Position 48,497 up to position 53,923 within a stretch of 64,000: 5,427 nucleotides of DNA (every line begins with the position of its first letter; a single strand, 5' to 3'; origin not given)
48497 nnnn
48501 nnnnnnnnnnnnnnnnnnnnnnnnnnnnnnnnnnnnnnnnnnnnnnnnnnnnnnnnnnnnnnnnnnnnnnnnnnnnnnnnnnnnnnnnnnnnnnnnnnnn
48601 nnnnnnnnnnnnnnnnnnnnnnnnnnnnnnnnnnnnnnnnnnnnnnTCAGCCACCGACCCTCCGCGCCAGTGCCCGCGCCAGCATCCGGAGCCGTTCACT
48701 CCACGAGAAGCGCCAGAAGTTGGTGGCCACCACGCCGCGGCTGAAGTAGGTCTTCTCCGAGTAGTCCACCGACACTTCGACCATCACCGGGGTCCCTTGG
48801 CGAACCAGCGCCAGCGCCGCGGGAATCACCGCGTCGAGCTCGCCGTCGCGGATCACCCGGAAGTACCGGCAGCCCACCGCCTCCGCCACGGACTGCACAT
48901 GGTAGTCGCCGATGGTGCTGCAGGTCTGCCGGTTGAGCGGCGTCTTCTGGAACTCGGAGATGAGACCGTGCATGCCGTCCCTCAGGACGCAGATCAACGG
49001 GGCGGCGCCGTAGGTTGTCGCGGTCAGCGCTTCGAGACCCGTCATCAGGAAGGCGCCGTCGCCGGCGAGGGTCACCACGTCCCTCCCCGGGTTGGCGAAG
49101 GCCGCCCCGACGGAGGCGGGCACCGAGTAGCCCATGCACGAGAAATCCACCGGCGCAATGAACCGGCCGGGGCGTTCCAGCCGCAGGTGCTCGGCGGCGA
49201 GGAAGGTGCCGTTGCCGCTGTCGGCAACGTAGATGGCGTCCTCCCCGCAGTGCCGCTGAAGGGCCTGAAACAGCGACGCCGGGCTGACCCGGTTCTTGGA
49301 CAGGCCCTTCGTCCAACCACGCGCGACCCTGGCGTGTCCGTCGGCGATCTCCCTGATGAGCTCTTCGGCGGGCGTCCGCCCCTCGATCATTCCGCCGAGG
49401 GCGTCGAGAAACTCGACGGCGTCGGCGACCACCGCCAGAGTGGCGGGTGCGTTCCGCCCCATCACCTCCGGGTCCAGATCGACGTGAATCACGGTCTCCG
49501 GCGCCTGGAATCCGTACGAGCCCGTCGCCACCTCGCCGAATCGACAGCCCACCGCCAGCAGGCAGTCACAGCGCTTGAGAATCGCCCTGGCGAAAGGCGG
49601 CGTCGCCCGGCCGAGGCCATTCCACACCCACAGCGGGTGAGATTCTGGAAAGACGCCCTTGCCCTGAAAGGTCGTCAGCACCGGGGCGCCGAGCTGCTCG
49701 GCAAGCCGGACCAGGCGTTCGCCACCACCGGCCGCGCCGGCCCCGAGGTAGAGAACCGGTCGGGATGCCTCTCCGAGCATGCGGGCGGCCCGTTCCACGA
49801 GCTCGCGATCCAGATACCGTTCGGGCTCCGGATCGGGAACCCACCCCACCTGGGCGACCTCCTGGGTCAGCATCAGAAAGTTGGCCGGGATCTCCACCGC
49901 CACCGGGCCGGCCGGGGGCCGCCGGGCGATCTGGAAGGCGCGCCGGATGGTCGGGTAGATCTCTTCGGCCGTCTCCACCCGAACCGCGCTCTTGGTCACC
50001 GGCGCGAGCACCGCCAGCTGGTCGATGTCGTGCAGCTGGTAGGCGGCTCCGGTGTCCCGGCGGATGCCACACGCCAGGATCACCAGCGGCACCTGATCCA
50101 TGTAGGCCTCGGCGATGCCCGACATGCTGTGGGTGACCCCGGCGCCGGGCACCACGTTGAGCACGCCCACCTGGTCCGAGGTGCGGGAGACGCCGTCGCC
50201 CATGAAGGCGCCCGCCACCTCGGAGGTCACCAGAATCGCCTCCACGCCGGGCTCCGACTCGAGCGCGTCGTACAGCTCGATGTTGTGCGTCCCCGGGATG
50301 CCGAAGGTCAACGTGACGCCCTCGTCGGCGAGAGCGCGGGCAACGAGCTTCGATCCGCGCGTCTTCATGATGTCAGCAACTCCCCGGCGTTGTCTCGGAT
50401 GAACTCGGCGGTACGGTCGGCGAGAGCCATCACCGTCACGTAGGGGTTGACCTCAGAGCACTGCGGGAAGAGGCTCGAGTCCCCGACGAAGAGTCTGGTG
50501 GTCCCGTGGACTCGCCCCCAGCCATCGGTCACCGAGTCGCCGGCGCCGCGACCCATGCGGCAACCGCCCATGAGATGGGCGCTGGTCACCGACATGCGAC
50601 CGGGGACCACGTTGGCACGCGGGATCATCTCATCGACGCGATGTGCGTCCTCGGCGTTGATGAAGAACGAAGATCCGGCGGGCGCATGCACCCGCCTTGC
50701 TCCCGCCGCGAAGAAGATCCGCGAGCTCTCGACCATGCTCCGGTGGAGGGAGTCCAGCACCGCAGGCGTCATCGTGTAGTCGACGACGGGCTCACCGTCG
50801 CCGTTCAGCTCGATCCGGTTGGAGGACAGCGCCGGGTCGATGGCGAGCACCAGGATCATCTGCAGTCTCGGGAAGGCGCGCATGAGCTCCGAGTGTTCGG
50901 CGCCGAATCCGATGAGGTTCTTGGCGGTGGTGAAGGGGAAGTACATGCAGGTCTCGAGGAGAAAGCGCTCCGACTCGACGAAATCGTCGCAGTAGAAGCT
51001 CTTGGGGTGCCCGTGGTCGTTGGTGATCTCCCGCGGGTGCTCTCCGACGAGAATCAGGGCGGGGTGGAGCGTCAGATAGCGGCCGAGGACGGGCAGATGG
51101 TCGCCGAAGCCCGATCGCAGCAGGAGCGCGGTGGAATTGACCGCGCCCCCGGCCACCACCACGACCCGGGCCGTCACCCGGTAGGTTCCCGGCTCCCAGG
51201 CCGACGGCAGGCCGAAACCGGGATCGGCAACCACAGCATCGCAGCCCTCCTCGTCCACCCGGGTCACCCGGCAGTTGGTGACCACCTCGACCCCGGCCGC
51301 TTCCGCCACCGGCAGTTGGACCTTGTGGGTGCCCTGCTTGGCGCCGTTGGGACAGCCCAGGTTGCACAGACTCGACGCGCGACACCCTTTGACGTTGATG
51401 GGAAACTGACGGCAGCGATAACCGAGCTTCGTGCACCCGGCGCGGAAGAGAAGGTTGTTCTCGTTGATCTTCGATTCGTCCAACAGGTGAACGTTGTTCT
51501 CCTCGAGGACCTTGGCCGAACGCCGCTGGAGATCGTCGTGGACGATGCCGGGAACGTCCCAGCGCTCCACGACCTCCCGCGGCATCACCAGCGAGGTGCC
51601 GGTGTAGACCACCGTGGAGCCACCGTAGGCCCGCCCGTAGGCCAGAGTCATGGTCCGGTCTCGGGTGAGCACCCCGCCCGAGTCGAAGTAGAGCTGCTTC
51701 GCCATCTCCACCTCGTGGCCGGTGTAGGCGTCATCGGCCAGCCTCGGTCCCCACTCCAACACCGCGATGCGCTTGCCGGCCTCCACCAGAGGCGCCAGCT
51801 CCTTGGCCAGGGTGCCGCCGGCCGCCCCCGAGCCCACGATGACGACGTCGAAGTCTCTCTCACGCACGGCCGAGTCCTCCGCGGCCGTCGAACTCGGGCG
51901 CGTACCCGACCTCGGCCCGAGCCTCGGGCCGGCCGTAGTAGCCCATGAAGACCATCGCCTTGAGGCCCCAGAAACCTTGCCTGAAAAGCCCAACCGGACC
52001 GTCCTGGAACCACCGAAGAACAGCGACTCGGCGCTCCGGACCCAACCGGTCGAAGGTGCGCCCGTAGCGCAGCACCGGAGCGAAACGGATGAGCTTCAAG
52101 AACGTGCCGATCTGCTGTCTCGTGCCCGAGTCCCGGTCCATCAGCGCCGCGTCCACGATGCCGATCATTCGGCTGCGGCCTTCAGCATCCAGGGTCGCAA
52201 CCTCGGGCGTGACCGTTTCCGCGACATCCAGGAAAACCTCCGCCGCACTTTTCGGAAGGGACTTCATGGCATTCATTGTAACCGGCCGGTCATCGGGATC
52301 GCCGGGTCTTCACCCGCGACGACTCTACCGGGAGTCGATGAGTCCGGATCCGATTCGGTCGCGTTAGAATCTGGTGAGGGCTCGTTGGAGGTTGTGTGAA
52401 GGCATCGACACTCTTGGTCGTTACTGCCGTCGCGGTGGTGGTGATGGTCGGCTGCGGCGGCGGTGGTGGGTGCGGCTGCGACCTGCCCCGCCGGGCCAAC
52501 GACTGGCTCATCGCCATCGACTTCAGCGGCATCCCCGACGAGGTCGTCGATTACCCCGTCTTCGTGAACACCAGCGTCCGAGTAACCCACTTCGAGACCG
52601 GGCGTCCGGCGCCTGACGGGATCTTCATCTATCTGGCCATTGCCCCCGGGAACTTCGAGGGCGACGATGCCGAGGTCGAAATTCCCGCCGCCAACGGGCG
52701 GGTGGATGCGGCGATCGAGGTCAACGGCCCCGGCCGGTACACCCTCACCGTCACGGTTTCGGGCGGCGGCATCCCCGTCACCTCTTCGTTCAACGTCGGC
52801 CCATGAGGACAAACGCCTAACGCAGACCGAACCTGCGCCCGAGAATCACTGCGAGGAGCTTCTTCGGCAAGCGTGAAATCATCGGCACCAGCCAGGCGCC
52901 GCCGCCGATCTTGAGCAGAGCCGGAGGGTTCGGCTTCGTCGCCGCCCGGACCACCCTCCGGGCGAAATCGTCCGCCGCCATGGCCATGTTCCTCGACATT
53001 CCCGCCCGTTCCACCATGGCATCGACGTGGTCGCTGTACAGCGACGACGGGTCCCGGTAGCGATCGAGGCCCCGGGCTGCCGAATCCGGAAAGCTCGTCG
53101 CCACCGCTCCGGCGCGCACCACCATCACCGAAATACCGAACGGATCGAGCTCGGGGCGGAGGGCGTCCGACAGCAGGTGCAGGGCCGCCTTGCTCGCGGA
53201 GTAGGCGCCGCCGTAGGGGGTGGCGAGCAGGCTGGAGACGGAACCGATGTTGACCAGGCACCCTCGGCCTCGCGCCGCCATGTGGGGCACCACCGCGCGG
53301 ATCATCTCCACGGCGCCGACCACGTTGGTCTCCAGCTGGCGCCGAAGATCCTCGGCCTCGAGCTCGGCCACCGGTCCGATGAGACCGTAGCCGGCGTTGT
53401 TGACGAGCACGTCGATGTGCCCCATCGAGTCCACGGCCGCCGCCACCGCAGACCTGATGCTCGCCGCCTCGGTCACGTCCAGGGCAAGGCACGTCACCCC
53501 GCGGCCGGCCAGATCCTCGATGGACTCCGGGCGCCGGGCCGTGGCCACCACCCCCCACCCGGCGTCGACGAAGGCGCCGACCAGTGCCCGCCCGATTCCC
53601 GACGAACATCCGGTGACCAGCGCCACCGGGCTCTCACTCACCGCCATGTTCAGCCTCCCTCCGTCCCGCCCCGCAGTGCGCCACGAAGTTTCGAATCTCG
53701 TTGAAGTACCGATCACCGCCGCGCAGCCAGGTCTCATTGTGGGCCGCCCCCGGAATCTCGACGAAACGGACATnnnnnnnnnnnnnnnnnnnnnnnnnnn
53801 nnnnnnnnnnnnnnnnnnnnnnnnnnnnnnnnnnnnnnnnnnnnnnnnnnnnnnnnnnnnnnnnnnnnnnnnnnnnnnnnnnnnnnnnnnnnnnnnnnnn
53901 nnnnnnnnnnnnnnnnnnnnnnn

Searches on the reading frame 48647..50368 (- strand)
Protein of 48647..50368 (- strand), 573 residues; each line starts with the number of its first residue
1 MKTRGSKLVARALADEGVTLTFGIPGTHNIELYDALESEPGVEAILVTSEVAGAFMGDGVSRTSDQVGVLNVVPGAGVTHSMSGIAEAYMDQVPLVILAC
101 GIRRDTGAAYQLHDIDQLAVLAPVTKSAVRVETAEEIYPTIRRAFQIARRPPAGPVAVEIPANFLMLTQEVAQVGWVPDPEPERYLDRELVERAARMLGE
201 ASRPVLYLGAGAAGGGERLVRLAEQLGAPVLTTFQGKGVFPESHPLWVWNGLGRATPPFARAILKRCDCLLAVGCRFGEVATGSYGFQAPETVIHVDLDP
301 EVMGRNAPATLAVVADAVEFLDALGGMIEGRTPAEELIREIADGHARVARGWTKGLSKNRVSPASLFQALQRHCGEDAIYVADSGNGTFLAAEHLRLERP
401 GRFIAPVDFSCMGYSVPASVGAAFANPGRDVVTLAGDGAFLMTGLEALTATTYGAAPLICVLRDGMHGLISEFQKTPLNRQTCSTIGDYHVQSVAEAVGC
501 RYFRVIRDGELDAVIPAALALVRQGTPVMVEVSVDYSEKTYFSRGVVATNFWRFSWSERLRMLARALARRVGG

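Call 31: search_protein_families(library=pfam, proteins=[window:48647-50368:-], max_evalue=0.001)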
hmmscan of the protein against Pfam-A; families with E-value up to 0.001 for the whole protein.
window:48647-50368:- (573 aa): 3 families
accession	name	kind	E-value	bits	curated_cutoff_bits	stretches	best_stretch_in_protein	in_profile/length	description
PF00205.28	TPP_enzyme_M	-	1.1e-37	129.3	30.4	1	191-324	1-137/137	Thiamine pyrophosphate enzyme, central domain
PF02775.26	TPP_enzyme_C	-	1.9e-27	96.4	21.9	1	383-532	1-151/151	Thiamine pyrophosphate enzyme, C-terminal TPP binding domain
PF02776.23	TPP_enzyme_N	-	5.7e-27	94.3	26.8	1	4-119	2-118/119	Thiamine pyrophosphate enzyme, N-terminal TPP binding domain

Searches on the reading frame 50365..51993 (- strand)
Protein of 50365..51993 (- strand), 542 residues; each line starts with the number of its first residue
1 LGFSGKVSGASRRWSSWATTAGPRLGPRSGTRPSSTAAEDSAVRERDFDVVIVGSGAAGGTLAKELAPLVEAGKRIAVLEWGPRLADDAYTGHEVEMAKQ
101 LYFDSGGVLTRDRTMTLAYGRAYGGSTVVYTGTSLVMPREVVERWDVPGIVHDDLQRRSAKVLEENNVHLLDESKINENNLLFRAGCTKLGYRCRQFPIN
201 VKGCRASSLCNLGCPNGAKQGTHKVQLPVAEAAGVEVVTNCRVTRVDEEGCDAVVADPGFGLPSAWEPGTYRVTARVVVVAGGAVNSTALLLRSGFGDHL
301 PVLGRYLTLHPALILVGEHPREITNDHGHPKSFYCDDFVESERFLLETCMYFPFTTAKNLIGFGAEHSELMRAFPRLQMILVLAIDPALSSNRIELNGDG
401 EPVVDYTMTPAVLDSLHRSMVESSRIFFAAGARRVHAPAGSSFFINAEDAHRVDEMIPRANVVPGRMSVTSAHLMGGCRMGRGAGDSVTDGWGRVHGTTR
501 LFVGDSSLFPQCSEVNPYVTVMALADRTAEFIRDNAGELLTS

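Call 31: search_protein_families(library=pfam, proteins=[window:50365-51993:-], max_evalue=0.001)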
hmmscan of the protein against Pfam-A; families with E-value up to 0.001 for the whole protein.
window:50365-51993:- (542 aa): 5 families
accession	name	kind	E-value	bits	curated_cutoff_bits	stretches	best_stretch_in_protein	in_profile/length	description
PF00732.25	GMC_oxred_N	-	8.6e-33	114.4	23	1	100-312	3-218/218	GMC oxidoreductase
PF05199.19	GMC_oxred_C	-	7.9e-22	78.8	24.6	1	390-525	3-139/139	GMC oxidoreductase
PF01266.30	DAO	-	9.8e-11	42.2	27.9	1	230-430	159-333/353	FAD dependent oxidoreductase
PF07992.20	Pyr_redox_2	-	8.3e-05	22.6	26.1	0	48-86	1-31/291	Pyridine nucleotide-disulphide oxidoreductase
PF13450.12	NAD_binding_8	-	0.00093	19.9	21.9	0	52-104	1-46/68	NAD(P)-binding Rossmann-like domain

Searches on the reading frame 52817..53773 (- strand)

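Call 31: search_protein_families(library=pfam, proteins=[window:52817-53773:-], max_evalue=0.001)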
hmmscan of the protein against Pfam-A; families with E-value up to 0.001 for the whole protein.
window:52817-53773:- (318 aa): 6 families
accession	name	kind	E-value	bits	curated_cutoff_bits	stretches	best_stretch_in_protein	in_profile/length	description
PF00106.31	adh_short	-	1.2e-46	159.2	26.6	1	50-228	2-186/195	short chain dehydrogenase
PF13561.12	adh_short_C2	-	2.1e-33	116.3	27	1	57-231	3-183/236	Enoyl-(Acyl carrier protein) reductase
PF08659.16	KR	-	4.6e-11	43.4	22.6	1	51-207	3-165/180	KR domain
PF01370.27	Epimerase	-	1.1e-06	28.7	20.9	1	51-209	1-160/240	NAD dependent epimerase/dehydratase family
PF08643.16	DUF1776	-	7.5e-06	26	25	1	123-301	97-286/294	Fungal family of unknown function (DUF1776)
PF05368.20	NmrA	-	0.00067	19.8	27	1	52-113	6-70/298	NmrA-like family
